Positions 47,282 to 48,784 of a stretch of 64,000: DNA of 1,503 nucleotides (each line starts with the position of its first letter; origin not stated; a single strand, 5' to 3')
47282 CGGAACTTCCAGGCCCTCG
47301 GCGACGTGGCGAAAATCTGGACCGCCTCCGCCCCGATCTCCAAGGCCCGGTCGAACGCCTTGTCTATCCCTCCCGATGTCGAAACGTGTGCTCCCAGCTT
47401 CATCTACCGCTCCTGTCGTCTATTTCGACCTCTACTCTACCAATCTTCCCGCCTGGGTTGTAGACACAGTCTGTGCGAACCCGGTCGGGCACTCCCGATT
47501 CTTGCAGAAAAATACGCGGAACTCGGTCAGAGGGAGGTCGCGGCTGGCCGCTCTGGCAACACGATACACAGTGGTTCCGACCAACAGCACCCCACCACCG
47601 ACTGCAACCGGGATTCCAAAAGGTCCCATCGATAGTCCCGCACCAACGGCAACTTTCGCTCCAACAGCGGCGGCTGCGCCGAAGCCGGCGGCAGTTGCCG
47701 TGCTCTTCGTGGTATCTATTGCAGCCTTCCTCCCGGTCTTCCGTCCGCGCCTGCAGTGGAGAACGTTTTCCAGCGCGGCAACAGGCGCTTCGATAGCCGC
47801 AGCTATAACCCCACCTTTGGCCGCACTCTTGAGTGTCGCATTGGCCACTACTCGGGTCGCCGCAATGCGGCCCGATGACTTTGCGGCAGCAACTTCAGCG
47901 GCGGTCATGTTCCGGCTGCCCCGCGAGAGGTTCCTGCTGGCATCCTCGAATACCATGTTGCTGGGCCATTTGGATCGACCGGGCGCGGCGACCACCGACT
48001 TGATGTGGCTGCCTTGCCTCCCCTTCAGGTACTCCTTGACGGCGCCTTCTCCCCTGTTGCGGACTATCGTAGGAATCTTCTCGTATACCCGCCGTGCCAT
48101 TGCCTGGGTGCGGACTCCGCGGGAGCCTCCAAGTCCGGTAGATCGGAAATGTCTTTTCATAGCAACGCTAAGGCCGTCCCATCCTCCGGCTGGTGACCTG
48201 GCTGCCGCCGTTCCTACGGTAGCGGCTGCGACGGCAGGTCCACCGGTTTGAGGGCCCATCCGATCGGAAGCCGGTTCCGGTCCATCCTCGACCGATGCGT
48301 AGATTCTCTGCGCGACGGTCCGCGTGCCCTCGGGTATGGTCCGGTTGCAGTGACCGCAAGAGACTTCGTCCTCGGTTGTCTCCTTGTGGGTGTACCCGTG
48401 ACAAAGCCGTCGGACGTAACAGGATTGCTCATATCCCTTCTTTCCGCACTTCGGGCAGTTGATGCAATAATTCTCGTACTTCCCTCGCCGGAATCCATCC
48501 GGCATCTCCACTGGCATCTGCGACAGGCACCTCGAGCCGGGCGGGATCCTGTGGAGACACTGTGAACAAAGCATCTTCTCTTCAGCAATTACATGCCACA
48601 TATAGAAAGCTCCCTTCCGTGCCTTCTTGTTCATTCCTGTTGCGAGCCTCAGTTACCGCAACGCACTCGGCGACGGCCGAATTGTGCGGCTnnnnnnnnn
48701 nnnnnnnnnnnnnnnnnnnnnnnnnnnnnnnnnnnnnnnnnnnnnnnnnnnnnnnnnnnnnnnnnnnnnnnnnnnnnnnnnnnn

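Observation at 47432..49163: AT-richer RHH + zinc-ribbon / HNH-like / glycine-zipper gene pair with an operator-like palindrome in its promoter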

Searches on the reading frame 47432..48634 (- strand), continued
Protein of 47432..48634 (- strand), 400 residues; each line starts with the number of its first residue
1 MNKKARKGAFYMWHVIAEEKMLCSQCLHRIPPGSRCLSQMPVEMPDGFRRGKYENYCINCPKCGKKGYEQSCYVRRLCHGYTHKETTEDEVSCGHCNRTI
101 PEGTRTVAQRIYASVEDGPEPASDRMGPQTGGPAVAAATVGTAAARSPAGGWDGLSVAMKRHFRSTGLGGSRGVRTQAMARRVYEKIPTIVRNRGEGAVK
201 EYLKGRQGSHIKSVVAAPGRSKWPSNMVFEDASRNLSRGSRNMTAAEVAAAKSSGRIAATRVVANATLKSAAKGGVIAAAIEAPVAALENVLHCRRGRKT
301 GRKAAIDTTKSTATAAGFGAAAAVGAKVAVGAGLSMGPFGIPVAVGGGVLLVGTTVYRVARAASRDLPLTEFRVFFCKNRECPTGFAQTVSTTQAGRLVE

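Call 91: search_protein_families(library=pfam, proteins=[L019:5923-6930:+], max_evalue=10)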
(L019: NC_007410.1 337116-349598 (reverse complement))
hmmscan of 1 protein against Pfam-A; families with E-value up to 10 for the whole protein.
L019:5923-6930:+ (336 aa): 4 families
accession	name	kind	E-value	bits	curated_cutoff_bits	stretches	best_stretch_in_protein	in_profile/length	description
PF01844.29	HNH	-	0.081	13.5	21.4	1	82-103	13-34/47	HNH endonuclease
PF14279.12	HNH_5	-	0.082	13.3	27.5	1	85-103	15-33/56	HNH endonuclease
PF14015.11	DUF4231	-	0.16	12.9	24.7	1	193-264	26-93/103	Protein of unknown function (DUF4231)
PF10247.14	Romo1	-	3.7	8.5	27.6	0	188-206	11-29/66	Reactive mitochondrial oxygen species modulator 1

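Call 96: find_related_loci(query=A7, collection=metagenome_contigs, flank=4000)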
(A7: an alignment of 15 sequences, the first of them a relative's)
Query A7 (389 aa) in metagenome_contigs; peptide patterns used: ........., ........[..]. (x = any residue, [..] = any of these).
155 stretches matched a pattern, but none encodes a relative of the query by tblastn (E <= 1e-3).

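Call 97: find_related_loci(query=A7, collection=viral_contigs, flank=4000)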
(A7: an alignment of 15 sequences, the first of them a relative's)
Query A7 (389 aa) in viral_contigs; peptide patterns used: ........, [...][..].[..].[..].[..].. (x = any residue, [..] = any of these).
40 stretches matched a pattern, but none encodes a relative of the query by tblastn (E <= 1e-3).

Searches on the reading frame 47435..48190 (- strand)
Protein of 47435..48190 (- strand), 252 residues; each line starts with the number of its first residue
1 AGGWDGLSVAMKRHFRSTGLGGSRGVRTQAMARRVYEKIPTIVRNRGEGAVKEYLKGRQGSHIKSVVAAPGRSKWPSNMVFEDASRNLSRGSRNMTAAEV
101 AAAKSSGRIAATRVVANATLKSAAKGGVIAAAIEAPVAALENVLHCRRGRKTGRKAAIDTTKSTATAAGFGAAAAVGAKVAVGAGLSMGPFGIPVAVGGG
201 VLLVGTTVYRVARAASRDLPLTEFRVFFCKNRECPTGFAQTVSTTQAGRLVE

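Call 37: find_homologous_proteins(query=A2, max_evalue=0.00001)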
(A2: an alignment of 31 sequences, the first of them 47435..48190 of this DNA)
Query A2 (31 sequences) (252 aa, profile of the alignment): 81 proteins with E <= 0.00001 among 8000 candidates.
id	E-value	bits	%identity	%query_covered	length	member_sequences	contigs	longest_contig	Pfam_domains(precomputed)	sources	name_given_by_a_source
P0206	5.9e-89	318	56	96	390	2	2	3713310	-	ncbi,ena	-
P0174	6.9e-89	317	32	72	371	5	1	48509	-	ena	-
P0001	4.4e-88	315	100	100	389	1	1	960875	-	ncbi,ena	-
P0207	9.1e-88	314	36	85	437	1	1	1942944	-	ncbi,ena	-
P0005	4.4e-87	311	79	97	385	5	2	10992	-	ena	-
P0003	5.9e-87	311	89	100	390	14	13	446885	-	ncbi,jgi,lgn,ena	jgi:hypothetical protein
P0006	6.9e-87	311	77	100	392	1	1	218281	-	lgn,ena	-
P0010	7.1e-87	311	65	97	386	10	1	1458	-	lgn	-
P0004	4.5e-85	305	79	100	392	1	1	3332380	-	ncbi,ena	-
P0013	7.2e-85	304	58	97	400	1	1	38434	-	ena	-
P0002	1.7e-84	303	87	100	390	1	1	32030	-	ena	-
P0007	6.9e-83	298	79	97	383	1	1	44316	-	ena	-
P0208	1.2e-82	297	35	85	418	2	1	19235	-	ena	-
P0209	4.1e-82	295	32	73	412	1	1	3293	-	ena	-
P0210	2.9e-80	289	31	72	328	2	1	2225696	-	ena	-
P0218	2.6e-78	282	32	72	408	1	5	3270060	-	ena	-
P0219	3.8e-78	282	32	72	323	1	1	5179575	-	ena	-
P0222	1.1e-77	280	33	72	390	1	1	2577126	-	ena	-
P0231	4.8e-75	272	32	72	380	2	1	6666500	-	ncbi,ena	-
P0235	2.5e-74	269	35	72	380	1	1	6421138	-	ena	-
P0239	7.5e-74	268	30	72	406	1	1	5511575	-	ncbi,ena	-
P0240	7.6e-74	268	33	72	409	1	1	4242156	-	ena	-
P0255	4.2e-70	255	35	72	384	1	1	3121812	-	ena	-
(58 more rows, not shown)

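Call 38: find_encoding_contigs(protein=P0231, flank=5000, max_places=2)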
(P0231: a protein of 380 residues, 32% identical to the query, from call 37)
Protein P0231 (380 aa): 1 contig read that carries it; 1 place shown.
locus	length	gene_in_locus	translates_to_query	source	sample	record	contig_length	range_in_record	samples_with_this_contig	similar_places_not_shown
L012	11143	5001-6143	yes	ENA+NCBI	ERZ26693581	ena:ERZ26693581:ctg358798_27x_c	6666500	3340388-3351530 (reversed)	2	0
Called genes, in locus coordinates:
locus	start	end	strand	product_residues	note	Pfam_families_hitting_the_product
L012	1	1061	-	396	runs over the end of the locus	PF00162:PGK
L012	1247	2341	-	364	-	PF12323:HTH_OrfB_IS605 (faint), PF07282:Cas12f1-like_TNB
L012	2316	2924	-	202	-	PF00376:MerR, PF13411:MerR_1 (faint), PF00239:Resolvase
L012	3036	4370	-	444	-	PF08442:ATP-grasp_2, PF13549:ATP-grasp_5 (weak), PF24948:Citrate_synth_N, PF00549:Ligase_CoA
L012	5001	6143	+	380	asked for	-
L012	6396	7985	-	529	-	PF13191:AAA_16 (weak), PF14516:AAA_35, PF13401:AAA_22 (weak), PF28130:DUF8371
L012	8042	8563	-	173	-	PF01288:HPPK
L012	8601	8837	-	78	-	-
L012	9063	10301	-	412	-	PF00109:ketoacyl-synt, PF02801:Ketoacyl-synt_C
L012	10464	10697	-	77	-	PF00550:PP-binding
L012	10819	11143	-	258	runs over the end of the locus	PF00106:adh_short, PF01370:Epimerase (weak), PF08659:KR, PF13561:adh_short_C2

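Call 39: find_encoding_contigs(protein=P0239, flank=5000, max_places=2)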
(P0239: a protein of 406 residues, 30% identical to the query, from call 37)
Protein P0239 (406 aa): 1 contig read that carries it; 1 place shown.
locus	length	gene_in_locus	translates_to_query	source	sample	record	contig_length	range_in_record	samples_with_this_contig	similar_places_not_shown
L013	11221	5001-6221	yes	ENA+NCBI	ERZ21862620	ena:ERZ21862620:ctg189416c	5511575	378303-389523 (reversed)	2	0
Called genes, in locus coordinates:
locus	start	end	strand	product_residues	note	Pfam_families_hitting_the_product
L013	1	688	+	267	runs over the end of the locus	-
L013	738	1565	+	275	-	PF13385:Laminin_G_3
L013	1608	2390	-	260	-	PF05721:PhyH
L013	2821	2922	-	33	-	-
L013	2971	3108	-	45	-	-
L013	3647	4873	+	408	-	PF01442:Apolipoprotein, PF02646:RmuC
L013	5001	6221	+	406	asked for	-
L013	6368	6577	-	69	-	PF20215:DUF6575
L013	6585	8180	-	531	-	PF00079:Serpin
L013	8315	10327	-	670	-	PF13855:LRR_8 (faint), PF12799:LRR_4 (weak), PF23598:LRR_14 (weak), PF12799:LRR_4, PF14885:GHL15, PF00404:Dockerin_1 (weak)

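Call 40: find_encoding_contigs(protein=P0207, flank=5000, max_places=2)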
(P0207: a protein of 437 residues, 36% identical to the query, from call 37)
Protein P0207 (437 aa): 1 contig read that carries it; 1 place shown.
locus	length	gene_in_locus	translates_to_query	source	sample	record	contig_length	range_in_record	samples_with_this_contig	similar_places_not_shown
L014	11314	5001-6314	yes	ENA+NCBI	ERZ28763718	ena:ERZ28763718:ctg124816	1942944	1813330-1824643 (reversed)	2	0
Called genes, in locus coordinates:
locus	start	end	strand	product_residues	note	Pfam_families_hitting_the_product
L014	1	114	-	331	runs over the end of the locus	PF00459:Inositol_P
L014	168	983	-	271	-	PF00950:ABC-3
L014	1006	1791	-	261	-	PF02463:SMC_N (faint), PF13476:AAA_23 (weak), PF00005:ABC_tran, PF13304:AAA_21 (faint)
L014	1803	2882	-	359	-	PF01297:ZnuA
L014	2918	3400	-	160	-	PF01475:FUR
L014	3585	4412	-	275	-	PF01149:Fapy_DNA_glyco, PF06831:H2TH, PF06827:zf-FPG_IleRS (weak)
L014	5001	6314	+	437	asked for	-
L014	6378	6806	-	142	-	PF12172:zf-ChsH2, PF01796:OB_ChsH2_C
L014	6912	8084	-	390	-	PF02803:Thiolase_C (faint), PF22691:Thiolase_C_1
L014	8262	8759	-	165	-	PF00075:RNase_H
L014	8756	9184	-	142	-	-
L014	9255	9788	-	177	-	PF13452:FAS1_DH_region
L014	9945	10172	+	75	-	PF04255:DUF433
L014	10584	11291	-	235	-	PF01844:HNH, PF14279:HNH_5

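Call 74: search_protein_families(library=pfam, proteins=[P0231, P0239, P0210, P0218, P0219, P0222, P0235, P0240, P0255], max_evalue=1)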
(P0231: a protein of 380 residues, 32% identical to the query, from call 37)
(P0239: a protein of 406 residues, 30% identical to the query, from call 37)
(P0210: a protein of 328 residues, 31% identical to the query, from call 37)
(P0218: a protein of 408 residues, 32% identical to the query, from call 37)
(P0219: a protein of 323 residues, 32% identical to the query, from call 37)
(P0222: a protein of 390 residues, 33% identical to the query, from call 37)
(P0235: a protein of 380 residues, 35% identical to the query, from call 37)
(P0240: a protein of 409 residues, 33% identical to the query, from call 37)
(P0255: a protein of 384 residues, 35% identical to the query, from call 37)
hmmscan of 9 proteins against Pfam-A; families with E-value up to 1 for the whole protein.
P0231 (380 aa): 1 family
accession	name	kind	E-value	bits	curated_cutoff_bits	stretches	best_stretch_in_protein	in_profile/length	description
PF04012.17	PspA_IM30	-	0.038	14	33.9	1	289-368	128-205/220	PspA/IM30 family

P0239 (406 aa): 3 families
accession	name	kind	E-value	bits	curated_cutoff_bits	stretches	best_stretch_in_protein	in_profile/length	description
PF22838.1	COMMD8_HN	-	0.05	14.5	27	1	286-333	42-89/90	COMMD8, helical N-terminal domain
PF04012.17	PspA_IM30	-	0.068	13.2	33.9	1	304-390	120-204/220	PspA/IM30 family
PF14005.11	YpjP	-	0.74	10.2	27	0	8-48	6-47/134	YpjP-like protein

P0210 (328 aa): 2 families
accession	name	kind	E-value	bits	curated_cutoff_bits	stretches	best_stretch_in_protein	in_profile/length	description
PF19355.4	DUF5932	-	0.063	13.6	23.7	1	26-105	2-80/111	Family of unknown function (DUF5932)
PF23784.1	Smaco_capsid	-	0.097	12.2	27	1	82-153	82-152/359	Smacovirus capsid protein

P0218 (408 aa): 5 families
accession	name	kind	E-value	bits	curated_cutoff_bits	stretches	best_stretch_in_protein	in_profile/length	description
PF04012.17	PspA_IM30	-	0.00015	21.9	33.9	1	304-390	118-201/220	PspA/IM30 family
PF22838.1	COMMD8_HN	-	0.016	16.1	27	1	288-335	42-89/90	COMMD8, helical N-terminal domain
PF19355.4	DUF5932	-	0.041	14.2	23.7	1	26-105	2-80/111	Family of unknown function (DUF5932)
PF04513.17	Baculo_PEP_C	-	0.11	13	38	1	4-93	35-125/140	Baculovirus polyhedron envelope protein, PEP, C terminus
PF07361.16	Cytochrom_B562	-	0.26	12.4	30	0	1-65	25-88/102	Cytochrome b562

P0219 (323 aa): 0 families

P0222 (390 aa): 1 family
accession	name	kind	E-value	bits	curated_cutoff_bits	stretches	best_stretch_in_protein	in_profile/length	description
PF15746.10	TMEM215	-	0.05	13.5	27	1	252-366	27-133/225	TMEM215 family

P0235 (380 aa): 1 family
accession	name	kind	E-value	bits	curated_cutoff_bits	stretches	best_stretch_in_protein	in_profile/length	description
PF04012.17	PspA_IM30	-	0.095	12.7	33.9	1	289-368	128-205/220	PspA/IM30 family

P0240 (409 aa): 0 families

P0255 (384 aa): 2 families
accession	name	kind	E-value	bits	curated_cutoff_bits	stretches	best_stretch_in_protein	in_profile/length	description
PF04012.17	PspA_IM30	-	0.011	15.7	33.9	1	293-370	128-202/220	PspA/IM30 family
PF25325.1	EF-hand_EFHB_C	-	0.26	11.5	27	0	305-329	17-41/75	EFHB C-terminal EF-hand domain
